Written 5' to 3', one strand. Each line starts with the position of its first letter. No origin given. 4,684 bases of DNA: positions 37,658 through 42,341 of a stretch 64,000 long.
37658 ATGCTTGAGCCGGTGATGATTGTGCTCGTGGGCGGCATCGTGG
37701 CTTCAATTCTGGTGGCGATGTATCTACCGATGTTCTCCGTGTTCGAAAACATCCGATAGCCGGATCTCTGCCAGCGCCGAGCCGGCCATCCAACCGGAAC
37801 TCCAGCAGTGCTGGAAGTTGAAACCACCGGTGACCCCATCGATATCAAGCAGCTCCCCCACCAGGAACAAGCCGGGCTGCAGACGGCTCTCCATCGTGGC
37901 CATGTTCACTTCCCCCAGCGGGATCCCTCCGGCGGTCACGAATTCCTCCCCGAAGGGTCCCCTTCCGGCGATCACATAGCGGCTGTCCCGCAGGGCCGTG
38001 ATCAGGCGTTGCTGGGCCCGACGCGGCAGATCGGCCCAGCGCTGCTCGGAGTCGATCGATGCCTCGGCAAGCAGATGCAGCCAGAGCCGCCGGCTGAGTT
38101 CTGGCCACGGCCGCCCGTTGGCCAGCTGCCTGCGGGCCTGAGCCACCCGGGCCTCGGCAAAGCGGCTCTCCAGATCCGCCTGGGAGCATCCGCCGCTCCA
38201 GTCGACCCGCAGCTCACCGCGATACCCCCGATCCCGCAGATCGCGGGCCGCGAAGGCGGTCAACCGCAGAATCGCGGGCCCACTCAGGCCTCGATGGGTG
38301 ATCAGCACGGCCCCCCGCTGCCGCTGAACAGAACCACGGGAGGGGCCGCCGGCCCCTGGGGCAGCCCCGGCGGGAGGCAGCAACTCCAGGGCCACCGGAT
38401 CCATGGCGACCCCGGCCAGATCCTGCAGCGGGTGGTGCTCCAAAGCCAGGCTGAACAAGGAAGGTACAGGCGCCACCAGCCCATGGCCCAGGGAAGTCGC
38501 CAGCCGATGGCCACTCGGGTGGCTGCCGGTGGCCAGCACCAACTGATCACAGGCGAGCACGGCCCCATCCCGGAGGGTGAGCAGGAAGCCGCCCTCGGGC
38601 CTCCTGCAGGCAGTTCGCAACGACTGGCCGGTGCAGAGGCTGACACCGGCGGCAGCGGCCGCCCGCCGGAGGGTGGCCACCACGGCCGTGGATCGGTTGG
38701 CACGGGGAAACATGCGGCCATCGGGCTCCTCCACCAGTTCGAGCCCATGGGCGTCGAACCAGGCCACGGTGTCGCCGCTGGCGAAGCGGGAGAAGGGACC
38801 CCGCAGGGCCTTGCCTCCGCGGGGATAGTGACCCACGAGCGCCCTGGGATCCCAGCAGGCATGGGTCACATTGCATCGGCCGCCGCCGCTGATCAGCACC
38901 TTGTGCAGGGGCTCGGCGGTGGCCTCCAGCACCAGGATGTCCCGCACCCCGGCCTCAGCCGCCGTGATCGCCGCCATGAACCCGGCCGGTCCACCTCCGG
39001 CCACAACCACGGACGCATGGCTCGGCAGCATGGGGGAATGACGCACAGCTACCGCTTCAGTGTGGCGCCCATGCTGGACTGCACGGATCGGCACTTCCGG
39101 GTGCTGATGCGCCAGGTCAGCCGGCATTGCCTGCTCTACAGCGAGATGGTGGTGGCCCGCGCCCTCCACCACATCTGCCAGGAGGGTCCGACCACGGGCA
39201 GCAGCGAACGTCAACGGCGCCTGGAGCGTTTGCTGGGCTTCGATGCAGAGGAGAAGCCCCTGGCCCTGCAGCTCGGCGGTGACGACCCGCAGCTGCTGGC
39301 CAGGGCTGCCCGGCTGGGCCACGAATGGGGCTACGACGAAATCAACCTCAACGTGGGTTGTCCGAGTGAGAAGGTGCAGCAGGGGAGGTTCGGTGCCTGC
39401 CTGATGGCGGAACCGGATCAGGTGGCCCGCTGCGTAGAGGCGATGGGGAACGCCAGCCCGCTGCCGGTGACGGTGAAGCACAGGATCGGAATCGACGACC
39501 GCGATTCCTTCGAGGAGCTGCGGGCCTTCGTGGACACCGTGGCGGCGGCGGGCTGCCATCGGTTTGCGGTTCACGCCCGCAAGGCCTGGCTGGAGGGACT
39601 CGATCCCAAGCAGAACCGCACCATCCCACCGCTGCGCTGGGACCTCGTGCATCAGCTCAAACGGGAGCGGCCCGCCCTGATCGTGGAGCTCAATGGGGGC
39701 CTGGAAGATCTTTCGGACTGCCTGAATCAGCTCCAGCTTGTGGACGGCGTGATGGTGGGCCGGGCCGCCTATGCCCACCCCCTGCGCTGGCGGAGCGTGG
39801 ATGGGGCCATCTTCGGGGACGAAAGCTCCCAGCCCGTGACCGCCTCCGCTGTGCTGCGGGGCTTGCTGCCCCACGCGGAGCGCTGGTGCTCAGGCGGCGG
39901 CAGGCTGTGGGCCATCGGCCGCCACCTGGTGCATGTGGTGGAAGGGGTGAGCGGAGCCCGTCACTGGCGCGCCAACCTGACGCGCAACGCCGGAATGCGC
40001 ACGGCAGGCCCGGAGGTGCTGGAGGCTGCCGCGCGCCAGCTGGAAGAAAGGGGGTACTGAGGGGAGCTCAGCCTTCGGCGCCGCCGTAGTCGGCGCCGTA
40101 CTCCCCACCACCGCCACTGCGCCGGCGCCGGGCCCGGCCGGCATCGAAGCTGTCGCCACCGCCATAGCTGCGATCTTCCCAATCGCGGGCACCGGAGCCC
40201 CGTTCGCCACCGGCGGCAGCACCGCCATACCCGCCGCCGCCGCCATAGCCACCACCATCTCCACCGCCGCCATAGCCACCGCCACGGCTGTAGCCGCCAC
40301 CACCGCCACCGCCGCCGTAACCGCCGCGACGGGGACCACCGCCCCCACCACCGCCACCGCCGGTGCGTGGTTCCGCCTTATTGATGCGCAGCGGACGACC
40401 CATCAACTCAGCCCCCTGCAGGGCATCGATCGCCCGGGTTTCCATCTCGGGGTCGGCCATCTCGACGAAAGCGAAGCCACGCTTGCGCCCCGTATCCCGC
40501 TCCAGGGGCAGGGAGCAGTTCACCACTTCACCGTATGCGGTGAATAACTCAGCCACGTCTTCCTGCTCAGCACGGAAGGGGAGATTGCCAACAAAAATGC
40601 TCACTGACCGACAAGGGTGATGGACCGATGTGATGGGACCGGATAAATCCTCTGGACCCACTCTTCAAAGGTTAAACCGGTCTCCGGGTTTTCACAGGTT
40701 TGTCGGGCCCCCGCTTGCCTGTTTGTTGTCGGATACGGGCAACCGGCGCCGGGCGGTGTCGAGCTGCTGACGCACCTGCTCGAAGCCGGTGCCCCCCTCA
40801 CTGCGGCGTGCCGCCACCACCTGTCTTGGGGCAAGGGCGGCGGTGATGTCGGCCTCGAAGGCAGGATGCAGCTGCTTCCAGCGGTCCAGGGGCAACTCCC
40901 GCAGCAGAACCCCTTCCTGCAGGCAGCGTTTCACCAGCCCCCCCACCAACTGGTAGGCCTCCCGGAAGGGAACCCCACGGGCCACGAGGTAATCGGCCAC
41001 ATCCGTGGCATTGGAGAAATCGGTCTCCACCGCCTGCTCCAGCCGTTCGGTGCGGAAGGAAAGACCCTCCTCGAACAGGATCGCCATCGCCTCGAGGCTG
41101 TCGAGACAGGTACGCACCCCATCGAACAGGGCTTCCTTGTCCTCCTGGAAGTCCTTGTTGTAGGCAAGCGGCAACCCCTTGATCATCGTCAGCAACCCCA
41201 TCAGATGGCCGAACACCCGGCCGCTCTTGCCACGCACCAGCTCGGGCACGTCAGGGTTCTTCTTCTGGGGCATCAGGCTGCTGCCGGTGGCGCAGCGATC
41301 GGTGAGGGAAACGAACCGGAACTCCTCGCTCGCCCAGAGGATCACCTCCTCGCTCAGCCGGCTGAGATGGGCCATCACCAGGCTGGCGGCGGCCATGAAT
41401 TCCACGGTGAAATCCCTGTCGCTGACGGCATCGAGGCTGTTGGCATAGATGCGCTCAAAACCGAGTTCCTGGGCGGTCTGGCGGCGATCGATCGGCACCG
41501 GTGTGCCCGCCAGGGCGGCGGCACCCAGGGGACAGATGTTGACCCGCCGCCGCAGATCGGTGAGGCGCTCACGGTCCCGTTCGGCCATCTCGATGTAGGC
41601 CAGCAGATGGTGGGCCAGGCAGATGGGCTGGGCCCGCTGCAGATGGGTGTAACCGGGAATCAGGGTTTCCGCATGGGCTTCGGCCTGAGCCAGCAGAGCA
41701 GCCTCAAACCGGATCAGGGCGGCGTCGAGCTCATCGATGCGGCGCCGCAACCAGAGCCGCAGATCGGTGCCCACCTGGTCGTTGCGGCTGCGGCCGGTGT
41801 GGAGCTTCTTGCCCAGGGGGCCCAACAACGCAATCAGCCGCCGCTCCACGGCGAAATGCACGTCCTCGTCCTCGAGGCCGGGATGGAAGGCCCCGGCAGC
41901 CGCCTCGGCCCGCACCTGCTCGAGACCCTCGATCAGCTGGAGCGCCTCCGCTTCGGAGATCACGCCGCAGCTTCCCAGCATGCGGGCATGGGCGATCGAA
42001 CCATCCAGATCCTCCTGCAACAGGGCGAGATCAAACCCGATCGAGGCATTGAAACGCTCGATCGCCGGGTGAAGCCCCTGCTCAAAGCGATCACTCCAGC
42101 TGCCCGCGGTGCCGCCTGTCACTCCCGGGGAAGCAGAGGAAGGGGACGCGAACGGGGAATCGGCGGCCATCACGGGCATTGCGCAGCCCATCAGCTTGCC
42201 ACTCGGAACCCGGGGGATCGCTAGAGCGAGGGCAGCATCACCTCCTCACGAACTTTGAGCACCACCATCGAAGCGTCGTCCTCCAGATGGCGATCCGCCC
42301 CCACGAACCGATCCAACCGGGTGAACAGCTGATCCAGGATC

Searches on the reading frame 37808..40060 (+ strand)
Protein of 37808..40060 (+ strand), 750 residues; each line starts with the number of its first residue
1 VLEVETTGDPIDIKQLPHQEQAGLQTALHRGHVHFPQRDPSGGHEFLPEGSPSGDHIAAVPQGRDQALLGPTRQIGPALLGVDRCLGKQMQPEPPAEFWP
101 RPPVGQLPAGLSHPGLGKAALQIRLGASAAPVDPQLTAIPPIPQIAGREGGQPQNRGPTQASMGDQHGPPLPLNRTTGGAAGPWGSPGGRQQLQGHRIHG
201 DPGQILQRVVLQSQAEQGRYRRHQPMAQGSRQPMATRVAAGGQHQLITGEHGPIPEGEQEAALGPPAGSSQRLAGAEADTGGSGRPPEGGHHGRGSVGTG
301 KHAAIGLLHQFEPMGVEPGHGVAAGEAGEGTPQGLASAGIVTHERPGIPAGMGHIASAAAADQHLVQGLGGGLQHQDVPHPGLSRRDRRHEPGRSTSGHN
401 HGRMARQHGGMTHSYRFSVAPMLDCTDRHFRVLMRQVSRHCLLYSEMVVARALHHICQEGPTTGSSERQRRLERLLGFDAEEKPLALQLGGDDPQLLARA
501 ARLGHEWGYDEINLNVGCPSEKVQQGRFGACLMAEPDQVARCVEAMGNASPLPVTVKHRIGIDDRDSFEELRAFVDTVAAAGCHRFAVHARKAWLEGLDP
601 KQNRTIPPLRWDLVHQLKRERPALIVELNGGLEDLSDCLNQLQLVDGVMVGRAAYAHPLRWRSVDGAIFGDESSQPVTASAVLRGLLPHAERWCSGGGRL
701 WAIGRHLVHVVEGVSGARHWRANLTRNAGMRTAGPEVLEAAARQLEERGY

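Call 42: search_protein_families(library=pfam, proteins=[window:37808-40060:+], max_evalue=0.00001)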
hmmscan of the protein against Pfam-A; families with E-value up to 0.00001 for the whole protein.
window:37808-40060:+ (750 aa): 1 family
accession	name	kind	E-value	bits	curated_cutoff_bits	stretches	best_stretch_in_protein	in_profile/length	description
PF01207.24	Dus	-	1.3e-70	238.5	20.4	1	419-744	2-309/311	Dihydrouridine synthase (Dus)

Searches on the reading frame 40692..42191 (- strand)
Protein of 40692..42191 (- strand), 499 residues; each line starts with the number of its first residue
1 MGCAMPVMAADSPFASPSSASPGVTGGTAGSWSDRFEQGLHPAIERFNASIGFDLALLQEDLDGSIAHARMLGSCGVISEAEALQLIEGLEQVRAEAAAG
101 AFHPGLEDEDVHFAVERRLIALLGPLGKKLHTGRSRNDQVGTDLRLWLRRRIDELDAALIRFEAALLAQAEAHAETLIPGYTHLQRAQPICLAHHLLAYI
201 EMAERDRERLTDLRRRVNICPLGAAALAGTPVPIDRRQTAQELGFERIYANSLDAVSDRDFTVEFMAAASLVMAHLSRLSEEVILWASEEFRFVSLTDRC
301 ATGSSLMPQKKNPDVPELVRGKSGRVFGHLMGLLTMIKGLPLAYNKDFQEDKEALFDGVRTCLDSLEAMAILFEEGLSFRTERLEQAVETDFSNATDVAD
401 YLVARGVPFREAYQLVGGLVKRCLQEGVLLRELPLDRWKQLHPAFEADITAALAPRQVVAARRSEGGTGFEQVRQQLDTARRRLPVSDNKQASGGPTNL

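Call 42: search_protein_families(library=pfam, proteins=[window:40692-42191:-], max_evalue=0.00001)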
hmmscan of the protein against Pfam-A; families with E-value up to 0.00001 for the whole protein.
window:40692-42191:- (499 aa): 2 families
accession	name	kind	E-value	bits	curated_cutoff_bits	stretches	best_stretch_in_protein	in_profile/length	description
PF00206.25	Lyase_1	-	5.5e-75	253.1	27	1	36-328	3-312/312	Lyase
PF14698.11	ASL_C2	-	3.2e-25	88.8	27.3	1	392-460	1-69/69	Argininosuccinate lyase C-terminal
